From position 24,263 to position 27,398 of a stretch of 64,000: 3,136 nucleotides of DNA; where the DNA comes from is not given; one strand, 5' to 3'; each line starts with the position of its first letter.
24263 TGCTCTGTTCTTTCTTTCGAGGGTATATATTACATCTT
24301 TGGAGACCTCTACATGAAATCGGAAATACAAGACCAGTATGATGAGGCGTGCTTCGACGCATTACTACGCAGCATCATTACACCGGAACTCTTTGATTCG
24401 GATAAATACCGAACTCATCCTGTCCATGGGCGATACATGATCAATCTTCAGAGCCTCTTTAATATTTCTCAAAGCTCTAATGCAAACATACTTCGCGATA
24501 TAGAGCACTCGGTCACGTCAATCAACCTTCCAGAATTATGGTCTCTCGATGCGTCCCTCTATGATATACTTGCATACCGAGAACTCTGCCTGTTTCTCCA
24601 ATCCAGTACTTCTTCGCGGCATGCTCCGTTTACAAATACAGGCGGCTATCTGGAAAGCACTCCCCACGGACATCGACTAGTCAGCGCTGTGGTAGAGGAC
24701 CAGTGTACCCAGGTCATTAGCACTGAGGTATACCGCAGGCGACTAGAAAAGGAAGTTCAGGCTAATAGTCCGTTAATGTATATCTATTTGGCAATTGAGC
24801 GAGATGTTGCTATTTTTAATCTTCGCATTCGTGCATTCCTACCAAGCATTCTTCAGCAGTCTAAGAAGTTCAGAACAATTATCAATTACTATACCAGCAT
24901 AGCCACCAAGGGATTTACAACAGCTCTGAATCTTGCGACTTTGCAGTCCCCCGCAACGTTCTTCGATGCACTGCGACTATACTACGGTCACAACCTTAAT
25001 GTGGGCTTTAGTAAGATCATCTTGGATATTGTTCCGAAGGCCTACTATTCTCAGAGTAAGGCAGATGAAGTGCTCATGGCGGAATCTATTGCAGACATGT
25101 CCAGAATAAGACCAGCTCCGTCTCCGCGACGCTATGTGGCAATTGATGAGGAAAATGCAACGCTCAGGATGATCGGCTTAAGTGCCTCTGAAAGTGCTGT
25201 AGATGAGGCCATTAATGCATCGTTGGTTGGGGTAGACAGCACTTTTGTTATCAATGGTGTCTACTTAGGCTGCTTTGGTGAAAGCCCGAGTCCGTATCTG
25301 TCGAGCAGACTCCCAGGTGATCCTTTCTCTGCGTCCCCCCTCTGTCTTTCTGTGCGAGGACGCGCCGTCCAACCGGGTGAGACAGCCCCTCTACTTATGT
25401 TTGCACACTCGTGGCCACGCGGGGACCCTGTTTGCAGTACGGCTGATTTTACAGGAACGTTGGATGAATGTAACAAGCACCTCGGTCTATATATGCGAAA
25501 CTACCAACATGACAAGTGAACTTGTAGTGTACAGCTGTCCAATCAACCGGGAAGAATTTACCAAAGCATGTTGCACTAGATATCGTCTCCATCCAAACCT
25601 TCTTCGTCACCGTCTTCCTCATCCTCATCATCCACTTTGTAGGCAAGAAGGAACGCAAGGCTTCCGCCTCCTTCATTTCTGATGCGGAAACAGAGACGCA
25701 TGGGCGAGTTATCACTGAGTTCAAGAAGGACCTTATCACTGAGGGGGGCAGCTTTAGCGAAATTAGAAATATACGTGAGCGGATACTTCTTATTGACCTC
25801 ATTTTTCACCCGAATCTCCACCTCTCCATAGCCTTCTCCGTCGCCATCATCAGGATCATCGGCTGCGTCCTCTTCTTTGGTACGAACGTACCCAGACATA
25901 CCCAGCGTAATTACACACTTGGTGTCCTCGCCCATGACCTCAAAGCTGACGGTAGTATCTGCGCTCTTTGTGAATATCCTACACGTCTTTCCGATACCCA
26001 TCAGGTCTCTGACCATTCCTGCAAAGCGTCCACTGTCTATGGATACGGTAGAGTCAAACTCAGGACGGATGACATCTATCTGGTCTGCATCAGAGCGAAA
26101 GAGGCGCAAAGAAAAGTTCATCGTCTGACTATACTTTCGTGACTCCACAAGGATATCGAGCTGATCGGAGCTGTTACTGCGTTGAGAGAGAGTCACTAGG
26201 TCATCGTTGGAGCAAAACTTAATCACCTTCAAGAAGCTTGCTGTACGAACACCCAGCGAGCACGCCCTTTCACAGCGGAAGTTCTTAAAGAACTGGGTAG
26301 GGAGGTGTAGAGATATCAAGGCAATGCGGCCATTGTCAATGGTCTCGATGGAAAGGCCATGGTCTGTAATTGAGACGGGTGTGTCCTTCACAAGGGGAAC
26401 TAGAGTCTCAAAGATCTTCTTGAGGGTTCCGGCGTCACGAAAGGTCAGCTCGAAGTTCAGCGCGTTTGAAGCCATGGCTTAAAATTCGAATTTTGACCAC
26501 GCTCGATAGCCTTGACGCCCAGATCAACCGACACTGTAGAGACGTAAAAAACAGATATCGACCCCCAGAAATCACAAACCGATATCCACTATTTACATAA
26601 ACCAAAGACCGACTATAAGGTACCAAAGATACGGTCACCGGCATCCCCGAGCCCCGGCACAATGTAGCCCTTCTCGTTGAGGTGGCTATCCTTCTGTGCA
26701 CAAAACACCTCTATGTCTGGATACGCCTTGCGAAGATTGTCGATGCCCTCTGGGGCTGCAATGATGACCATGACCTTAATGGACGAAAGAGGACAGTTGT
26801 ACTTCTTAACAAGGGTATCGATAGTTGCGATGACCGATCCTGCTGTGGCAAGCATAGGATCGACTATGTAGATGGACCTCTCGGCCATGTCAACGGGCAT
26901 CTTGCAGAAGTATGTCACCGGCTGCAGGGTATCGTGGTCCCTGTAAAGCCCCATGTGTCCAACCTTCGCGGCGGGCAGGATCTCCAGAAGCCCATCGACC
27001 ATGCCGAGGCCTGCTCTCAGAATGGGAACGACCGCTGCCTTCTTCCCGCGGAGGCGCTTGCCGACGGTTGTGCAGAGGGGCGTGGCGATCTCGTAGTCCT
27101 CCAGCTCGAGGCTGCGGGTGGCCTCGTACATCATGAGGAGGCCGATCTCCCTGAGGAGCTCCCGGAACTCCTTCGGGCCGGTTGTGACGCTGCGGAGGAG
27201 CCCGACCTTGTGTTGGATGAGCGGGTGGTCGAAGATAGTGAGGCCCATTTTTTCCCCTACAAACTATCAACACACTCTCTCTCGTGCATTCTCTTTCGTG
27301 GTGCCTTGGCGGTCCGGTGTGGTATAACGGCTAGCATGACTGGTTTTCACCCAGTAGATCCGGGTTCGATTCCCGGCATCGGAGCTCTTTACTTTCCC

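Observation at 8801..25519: Oversized, highly diverged dynein heavy chain with degenerate nucleotide-binding motifs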

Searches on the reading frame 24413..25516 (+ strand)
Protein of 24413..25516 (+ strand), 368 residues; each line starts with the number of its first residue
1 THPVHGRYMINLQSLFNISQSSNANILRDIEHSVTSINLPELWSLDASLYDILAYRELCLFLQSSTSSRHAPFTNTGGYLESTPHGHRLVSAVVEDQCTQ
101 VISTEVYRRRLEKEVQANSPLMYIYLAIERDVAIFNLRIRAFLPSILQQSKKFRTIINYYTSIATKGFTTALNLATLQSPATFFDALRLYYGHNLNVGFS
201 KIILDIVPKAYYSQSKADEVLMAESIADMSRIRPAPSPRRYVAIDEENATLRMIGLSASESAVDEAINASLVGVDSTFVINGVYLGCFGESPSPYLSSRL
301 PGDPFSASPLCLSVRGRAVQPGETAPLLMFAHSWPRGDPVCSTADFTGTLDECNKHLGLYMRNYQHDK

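Call 93: search_solved_structures(query=window:24413-25516:+, max_evalue=1)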
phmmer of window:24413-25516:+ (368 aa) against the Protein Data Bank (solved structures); distinct sequences matched with E-value up to 1: 0.

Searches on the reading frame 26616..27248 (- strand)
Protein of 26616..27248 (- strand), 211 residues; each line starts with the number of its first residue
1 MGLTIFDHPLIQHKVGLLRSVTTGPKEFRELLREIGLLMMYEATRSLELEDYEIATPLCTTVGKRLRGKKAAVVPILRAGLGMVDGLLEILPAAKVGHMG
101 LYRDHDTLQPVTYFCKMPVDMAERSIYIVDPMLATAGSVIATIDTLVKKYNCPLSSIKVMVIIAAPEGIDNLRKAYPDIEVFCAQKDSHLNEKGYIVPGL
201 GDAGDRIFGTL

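Call 75: search_protein_families(library=pfam, proteins=[window:26616-27248:-], max_evalue=0.001)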
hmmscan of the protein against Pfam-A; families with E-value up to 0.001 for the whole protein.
window:26616-27248:- (211 aa): 2 families
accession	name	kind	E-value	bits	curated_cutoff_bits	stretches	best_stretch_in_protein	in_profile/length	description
PF14681.12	UPRTase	-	2e-71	240.2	27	1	6-210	2-206/206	Uracil phosphoribosyltransferase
PF00156.33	Pribosyltran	-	9.4e-08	32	26.3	1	66-185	26-144/158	Phosphoribosyl transferase domain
